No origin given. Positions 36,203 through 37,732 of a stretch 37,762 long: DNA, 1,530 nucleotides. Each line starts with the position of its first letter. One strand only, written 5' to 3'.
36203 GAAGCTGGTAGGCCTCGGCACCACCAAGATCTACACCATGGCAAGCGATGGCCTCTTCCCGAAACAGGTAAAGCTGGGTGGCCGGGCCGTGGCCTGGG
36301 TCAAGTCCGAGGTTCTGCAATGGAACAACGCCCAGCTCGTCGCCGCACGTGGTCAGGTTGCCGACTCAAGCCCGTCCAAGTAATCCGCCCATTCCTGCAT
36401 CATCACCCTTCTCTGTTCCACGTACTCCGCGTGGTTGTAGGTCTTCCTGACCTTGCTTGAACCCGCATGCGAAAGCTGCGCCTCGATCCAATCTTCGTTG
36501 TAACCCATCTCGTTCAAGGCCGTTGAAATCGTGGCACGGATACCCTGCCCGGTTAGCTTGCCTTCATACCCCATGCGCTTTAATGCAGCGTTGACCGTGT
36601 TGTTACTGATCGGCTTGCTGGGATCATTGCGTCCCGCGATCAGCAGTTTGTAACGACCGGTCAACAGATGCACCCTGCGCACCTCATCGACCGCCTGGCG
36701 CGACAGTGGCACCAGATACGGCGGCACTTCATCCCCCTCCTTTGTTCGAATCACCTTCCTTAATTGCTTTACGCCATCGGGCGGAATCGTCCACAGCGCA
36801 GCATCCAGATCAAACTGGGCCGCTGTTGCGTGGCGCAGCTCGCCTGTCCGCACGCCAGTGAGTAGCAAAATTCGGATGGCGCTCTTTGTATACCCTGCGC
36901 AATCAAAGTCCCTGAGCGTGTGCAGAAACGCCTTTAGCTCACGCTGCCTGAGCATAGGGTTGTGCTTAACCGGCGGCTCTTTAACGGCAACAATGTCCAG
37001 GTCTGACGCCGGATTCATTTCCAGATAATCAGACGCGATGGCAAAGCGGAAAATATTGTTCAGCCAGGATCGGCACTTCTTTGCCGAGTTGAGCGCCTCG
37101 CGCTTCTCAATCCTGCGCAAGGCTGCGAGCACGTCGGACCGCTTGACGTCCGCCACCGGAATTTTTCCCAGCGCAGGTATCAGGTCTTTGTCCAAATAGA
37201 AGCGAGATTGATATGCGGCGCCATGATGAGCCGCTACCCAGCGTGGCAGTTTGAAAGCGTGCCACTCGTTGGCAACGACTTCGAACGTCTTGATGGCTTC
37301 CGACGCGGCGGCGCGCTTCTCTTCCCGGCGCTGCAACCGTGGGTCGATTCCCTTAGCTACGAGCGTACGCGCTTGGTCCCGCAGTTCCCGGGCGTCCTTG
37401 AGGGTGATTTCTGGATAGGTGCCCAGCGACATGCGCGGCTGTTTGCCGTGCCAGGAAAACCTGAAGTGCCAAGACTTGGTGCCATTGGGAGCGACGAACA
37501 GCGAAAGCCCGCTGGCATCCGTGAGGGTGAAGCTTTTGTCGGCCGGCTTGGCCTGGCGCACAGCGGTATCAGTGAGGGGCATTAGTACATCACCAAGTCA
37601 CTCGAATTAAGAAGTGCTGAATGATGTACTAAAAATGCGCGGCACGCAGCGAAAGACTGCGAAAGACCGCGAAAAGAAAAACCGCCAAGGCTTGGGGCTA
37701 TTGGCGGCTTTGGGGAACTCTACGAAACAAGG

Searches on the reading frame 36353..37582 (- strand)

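Call 18: search_protein_families(library=pfam, proteins=[window:36353-37582:-], max_evalue=1)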
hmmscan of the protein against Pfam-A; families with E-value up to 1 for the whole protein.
window:36353-37582:- (409 aa): 3 families
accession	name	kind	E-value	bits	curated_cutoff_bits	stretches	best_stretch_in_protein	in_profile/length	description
PF13356.12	Arm-DNA-bind_3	-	3.4e-27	94.8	27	1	3-88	1-83/83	Arm DNA-binding domain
PF22022.2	Phage_int_M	-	1e-24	87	27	1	100-195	1-93/96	Phage integrase central domain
PF00589.27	Phage_integrase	-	1.2e-17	64.6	27.1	1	211-387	3-170/172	Phage integrase family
